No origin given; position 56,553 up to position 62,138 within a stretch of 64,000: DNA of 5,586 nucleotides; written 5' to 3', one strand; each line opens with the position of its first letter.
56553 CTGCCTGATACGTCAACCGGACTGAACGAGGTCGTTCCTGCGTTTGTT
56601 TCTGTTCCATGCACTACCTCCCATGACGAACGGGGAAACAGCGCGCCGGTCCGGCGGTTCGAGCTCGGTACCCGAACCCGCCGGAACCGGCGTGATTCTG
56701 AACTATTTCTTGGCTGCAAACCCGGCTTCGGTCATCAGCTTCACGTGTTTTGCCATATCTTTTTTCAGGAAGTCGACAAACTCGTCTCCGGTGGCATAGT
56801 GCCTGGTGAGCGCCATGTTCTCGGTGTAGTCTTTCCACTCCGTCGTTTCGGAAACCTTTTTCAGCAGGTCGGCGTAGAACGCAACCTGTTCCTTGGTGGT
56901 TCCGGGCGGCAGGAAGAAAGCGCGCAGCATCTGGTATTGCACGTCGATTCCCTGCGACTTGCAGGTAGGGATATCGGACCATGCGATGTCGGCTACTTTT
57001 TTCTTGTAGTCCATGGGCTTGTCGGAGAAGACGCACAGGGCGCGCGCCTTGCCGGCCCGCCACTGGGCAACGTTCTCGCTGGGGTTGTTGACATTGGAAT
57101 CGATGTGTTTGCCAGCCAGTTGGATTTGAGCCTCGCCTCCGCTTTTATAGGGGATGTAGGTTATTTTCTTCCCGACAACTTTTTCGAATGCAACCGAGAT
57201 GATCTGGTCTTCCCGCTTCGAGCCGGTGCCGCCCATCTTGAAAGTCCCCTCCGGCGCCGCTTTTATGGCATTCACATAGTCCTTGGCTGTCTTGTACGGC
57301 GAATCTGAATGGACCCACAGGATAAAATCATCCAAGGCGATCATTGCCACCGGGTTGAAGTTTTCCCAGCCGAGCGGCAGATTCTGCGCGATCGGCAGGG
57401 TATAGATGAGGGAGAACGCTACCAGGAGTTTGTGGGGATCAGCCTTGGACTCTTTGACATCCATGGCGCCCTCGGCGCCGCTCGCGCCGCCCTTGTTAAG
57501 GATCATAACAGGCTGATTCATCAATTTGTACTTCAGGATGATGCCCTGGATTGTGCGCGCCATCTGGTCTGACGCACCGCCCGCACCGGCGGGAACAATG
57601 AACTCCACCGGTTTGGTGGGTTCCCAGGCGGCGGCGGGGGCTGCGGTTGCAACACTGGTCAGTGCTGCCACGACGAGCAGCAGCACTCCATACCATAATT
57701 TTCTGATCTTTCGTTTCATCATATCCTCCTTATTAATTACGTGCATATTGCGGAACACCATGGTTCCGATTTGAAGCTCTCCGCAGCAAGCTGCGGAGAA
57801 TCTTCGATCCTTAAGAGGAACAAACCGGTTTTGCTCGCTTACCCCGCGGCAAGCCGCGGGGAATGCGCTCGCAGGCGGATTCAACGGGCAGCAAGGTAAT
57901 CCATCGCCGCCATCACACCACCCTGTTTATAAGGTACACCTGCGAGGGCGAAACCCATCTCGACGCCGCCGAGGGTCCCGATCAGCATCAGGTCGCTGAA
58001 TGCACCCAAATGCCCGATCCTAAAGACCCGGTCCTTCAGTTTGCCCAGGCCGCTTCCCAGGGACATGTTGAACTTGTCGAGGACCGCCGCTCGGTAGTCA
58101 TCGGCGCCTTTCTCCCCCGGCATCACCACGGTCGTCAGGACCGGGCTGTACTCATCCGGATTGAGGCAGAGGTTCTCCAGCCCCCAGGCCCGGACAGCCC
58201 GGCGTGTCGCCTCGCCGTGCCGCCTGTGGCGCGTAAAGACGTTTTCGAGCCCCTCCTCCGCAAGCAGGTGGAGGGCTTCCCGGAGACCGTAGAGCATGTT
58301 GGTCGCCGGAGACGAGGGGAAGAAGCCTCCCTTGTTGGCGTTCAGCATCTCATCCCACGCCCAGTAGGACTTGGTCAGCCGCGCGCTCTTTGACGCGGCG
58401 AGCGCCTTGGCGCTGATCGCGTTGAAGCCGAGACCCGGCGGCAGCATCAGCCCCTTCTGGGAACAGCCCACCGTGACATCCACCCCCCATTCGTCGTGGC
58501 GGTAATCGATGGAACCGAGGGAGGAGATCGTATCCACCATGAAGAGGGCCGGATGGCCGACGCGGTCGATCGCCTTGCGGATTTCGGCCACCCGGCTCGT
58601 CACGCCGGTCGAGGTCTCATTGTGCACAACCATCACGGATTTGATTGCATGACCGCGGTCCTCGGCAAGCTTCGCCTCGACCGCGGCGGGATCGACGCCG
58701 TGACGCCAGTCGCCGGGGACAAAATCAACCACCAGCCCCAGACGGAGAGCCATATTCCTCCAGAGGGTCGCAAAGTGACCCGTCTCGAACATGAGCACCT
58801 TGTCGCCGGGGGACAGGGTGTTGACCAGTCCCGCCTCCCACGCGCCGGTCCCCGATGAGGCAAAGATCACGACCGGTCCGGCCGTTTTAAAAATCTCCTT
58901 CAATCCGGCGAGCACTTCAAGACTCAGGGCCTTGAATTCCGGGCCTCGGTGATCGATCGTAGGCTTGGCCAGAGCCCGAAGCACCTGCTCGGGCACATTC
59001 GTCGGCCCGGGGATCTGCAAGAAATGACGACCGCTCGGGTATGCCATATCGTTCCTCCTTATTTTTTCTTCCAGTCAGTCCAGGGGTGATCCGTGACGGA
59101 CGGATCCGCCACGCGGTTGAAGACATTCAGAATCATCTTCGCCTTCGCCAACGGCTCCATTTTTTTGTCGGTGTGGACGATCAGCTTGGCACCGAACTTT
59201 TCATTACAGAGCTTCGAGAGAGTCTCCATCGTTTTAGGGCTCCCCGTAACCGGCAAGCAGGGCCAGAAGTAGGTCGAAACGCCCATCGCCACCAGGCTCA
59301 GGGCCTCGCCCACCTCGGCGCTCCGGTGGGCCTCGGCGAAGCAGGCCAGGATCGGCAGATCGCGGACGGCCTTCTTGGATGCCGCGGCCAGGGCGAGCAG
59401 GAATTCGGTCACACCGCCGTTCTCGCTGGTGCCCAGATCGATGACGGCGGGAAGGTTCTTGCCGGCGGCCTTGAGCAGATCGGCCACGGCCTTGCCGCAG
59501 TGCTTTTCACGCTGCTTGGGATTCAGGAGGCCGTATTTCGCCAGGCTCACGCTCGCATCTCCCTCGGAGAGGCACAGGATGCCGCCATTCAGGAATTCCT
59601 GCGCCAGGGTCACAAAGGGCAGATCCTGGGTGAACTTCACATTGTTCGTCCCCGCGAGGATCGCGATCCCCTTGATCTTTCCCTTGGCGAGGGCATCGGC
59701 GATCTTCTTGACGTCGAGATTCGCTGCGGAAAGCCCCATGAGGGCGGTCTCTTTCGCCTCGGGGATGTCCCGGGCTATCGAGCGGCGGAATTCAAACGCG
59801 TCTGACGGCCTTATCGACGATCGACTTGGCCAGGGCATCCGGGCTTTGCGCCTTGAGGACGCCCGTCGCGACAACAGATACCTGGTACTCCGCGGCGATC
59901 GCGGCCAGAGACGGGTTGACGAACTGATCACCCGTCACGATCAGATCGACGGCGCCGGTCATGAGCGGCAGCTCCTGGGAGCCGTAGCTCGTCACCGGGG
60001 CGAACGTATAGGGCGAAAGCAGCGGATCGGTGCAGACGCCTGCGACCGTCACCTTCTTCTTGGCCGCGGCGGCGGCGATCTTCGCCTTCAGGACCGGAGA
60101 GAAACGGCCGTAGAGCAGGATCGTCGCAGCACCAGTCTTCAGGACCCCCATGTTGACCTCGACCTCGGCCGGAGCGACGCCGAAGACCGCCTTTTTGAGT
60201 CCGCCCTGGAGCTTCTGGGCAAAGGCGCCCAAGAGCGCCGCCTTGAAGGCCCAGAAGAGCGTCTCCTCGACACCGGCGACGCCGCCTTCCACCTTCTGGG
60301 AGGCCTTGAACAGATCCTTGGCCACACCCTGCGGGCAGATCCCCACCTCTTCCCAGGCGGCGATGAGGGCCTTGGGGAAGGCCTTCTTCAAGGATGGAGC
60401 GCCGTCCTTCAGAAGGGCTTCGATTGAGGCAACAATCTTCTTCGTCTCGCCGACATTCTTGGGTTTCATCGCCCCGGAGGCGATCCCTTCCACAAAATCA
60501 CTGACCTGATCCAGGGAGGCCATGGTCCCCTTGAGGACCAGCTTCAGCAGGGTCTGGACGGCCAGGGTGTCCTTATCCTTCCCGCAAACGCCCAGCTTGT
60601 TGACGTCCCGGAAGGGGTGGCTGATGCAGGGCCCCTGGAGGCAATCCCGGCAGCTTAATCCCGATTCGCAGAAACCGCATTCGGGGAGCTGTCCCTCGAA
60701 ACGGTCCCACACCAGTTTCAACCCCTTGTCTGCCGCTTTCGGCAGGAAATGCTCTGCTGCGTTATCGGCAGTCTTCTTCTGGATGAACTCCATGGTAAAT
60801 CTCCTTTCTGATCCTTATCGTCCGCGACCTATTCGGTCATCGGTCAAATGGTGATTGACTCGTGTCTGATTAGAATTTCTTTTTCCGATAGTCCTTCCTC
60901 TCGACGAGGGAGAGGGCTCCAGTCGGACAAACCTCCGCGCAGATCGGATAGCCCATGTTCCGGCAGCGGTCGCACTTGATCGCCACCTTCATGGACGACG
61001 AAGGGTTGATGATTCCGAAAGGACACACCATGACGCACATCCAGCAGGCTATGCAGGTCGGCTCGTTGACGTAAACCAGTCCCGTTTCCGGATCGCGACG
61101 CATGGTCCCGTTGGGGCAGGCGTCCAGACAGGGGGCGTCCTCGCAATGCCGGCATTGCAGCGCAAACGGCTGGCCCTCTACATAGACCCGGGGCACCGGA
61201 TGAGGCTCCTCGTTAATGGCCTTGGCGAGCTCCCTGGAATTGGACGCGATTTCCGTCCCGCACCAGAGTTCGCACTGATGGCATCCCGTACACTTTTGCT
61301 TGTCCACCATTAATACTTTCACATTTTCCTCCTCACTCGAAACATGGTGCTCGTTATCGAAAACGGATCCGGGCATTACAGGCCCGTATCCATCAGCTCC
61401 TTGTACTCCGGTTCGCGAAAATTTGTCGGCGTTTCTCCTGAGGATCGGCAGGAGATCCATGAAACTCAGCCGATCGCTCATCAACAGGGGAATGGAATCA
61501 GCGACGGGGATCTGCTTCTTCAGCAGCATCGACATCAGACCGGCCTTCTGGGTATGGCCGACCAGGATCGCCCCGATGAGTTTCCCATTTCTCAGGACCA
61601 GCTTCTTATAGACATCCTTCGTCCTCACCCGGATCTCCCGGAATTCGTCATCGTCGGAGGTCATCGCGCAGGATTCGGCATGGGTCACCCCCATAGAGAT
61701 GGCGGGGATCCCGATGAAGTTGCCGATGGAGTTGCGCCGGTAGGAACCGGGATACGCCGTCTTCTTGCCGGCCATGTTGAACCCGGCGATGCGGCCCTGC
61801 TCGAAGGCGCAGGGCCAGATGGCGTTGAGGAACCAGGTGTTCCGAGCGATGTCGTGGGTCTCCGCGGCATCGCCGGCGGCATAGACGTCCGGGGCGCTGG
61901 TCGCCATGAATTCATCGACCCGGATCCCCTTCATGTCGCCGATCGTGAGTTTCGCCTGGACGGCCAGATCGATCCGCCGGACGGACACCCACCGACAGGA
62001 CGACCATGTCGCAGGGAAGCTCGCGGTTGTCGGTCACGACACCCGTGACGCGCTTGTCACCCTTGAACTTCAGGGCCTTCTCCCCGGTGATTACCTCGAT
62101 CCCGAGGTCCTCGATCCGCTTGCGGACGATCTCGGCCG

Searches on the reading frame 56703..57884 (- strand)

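Call 5: search_protein_families(library=pfam, proteins=[window:56703-57884:-])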
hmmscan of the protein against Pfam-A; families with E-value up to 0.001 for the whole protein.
window:56703-57884:- (393 aa): 1 family
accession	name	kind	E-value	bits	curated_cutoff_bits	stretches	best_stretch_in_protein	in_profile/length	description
PF03401.19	TctC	-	1.5e-29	103.8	27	1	120-388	11-273/274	Tripartite tricarboxylate transporter family receptor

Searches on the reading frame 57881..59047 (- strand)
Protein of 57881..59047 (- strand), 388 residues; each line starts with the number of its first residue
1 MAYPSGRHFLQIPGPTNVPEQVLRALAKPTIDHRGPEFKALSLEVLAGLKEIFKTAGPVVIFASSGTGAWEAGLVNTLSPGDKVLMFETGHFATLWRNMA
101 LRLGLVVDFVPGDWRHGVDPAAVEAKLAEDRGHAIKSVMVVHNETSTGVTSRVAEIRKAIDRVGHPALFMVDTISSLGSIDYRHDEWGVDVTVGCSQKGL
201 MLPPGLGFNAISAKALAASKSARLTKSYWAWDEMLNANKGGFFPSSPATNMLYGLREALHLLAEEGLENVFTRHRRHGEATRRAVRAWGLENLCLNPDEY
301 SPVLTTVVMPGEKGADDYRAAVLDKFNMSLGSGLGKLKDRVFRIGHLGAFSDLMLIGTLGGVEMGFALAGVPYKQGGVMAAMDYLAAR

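Call 5: search_protein_families(library=pfam, proteins=[window:57881-59047:-])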
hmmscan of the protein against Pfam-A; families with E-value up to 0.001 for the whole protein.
window:57881-59047:- (388 aa): 1 family
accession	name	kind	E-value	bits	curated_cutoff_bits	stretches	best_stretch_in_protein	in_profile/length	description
PF00266.25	Aminotran_5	-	5.5e-22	78.7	21.5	1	10-316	3-323/371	Aminotransferase class-V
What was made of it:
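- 57881..59047 (-): Intact class-V aminotransferase gene (tct2-linked type). Pfam Aminotran_5 (call 5).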

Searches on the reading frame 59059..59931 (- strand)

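Call 5: search_protein_families(library=pfam, proteins=[window:59059-59931:-])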
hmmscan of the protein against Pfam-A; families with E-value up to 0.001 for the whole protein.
window:59059-59931:- (290 aa): 1 family
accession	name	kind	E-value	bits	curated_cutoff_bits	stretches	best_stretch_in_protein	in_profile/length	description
PF03063.25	Prismane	-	1.5e-23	83.7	27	1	57-256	345-512/513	Prismane/CO dehydrogenase family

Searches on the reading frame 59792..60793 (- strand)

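Call 5: search_protein_families(library=pfam, proteins=[window:59792-60793:-])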
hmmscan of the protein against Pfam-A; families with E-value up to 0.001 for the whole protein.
window:59792-60793:- (333 aa): 1 family
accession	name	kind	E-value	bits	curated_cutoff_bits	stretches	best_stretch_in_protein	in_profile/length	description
PF03063.25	Prismane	-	1.5e-20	73.8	27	2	129-313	111-305/513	Prismane/CO dehydrogenase family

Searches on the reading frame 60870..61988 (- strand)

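Call 5: search_protein_families(library=pfam, proteins=[window:60870-61988:-])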
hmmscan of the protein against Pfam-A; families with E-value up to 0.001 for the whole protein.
window:60870-61988:- (372 aa): 13 families
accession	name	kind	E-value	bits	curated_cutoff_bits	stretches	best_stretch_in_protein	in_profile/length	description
PF13247.11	Fer4_11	-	2.9e-16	59.9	26.2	1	275-364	6-100/100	4Fe-4S dicluster domain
PF12838.12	Fer4_7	-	6.9e-13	49.3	27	1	278-326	1-52/52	4Fe-4S dicluster domain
PF13187.11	Fer4_9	-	1.4e-10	41.5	27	2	312-358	2-51/52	4Fe-4S dicluster domain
PF18267.7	Rubredoxin_C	-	1.2e-09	38.4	25.9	1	90-160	6-70/70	Rubredoxin NAD+ reductase C-terminal domain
PF00037.32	Fer4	-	3.9e-07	30.1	21.1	1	305-327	1-23/24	4Fe-4S binding domain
PF07992.20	Pyr_redox_2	-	1.1e-06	28.8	26.1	1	7-48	242-278/291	Pyridine nucleotide-disulphide oxidoreductase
PF13237.11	Fer4_10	-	1.2e-06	28.7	25.5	1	278-323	8-53/53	4Fe-4S dicluster domain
PF13484.11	Fer4_16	-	1.5e-06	29.3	30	0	339-368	2-25/66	4Fe-4S double cluster binding domain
PF12837.12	Fer4_6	-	1.5e-06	28.3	25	0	305-327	2-24/24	4Fe-4S binding domain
PF12797.12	Fer4_2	-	2.4e-05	24.4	24.5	0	226-243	3-20/22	4Fe-4S binding domain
PF14697.11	Fer4_21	-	0.00031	21.3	35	0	307-359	3-57/59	4Fe-4S dicluster domain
PF13534.11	Fer4_17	-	0.00077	20.4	22.2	0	312-336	2-26/61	4Fe-4S dicluster domain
PF25160.1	LdpA_Fe-S-bd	-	0.00095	19.3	27.6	0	284-330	6-46/49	LdpA Fe-S cluster-binding domain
